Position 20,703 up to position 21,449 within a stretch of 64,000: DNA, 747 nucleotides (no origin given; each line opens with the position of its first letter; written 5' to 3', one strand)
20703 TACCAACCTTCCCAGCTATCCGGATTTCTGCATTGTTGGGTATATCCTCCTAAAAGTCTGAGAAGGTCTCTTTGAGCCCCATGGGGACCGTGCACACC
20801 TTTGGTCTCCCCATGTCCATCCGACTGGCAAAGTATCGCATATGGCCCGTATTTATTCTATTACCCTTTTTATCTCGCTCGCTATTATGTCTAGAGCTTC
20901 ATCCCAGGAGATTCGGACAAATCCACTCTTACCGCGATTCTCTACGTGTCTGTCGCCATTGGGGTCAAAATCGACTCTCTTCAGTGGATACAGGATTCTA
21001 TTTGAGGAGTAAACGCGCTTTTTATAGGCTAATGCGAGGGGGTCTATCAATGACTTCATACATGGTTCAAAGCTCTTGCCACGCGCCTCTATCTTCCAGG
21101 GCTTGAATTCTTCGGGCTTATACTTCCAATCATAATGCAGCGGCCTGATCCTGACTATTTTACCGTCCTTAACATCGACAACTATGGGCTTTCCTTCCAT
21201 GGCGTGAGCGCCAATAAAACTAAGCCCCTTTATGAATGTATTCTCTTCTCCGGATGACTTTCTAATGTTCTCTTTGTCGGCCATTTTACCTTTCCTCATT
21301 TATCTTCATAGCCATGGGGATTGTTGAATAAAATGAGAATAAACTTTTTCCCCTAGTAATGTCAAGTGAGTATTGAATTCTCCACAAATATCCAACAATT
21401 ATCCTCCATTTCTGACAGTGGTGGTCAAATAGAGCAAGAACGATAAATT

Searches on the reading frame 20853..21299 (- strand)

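Call 10: search_protein_families(library=pfam, proteins=[window:20853-21299:-])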
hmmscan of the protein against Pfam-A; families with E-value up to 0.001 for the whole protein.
window:20853-21299:- (148 aa): 2 families
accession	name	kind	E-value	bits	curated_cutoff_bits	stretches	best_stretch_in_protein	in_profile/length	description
PF21423.2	AhtL-like_1st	-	2.6e-14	53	27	1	38-93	2-53/55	Pyrogallol hydroxytransferase large subunit-like, domain 1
PF00384.28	Molybdopterin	-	2.9e-06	27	24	1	101-147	1-34/353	Molybdopterin oxidoreductase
